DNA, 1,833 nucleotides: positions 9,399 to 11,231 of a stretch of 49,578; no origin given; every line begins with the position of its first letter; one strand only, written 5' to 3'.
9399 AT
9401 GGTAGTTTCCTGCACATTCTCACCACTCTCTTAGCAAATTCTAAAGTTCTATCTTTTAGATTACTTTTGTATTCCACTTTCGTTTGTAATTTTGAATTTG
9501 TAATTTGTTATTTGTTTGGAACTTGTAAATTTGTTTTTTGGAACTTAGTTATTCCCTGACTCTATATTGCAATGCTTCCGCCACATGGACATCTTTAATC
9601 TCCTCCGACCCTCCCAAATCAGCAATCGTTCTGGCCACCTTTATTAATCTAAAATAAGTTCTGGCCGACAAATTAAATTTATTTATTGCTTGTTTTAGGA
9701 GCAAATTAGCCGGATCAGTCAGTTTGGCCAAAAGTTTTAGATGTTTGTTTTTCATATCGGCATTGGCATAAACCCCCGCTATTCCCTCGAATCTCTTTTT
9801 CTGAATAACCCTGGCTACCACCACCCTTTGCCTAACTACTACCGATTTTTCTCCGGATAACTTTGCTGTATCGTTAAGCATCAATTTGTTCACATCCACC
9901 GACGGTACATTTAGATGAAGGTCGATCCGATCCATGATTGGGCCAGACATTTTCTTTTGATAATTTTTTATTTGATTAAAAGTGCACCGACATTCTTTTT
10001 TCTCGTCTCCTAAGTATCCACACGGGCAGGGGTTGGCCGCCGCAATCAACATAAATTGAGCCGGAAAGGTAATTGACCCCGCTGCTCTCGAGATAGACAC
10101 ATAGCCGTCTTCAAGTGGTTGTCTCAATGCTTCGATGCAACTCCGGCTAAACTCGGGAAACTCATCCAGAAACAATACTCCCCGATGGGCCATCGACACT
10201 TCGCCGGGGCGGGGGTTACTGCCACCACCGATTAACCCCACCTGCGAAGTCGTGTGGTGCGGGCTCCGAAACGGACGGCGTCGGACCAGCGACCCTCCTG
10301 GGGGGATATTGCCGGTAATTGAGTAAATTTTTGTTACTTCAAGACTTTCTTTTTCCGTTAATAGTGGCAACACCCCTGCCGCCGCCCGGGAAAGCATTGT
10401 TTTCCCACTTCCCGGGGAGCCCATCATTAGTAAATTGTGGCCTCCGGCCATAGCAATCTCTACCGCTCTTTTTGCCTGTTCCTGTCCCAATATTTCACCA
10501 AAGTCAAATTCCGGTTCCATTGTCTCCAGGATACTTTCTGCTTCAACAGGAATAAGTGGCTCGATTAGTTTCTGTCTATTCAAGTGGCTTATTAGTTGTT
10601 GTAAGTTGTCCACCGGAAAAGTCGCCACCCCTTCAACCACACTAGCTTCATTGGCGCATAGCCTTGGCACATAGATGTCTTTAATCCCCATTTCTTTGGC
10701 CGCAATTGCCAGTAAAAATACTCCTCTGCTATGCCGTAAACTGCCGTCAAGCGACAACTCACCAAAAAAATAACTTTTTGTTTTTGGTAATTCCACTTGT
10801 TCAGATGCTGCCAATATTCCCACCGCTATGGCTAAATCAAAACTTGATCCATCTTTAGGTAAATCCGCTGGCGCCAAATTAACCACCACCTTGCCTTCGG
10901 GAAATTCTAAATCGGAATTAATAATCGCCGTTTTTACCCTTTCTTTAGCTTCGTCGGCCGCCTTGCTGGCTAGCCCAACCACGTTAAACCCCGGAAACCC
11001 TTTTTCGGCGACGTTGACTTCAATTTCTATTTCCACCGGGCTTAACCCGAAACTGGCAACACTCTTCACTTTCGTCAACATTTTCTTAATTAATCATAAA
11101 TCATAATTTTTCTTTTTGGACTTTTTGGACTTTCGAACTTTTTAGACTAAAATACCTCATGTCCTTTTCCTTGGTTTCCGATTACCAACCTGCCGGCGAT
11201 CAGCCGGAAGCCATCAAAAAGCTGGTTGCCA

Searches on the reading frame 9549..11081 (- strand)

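Call 108: search_protein_families(library=pfam, proteins=[window:9549-11081:-], max_evalue=0.01)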
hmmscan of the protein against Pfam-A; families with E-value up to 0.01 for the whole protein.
window:9549-11081:- (510 aa): 8 families
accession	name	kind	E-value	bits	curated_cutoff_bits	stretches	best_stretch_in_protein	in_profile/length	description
PF01078.27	Mg_chelatase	-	4.7e-92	307.5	20.3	1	193-398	1-205/207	Magnesium chelatase, subunit ChlI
PF13541.12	ChlI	-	1.8e-40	138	27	1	20-140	1-119/121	Subunit ChlI of Mg-chelatase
PF13335.12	Mg_chelatase_C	-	1.2e-28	99.9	26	1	410-507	1-94/94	Magnesium chelatase, subunit ChlI C-terminal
PF00493.29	MCM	-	6.2e-10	39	23.3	1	292-389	114-201/224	MCM P-loop domain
PF07728.20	AAA_5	-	1.5e-08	35.2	22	1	216-353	1-125/139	AAA domain (dynein-related subfamily)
PF00158.32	Sigma54_activat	-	2.3e-05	24.6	20.2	0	286-350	80-142/168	Sigma-54 interaction domain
PF05362.19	Lon_C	-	0.00047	20.2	21.1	1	50-145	82-175/205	Lon protease (S16) C-terminal proteolytic domain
PF05496.18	RuvB_N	-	0.0053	17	27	0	196-235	8-54/159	Holliday junction DNA helicase RuvB P-loop domain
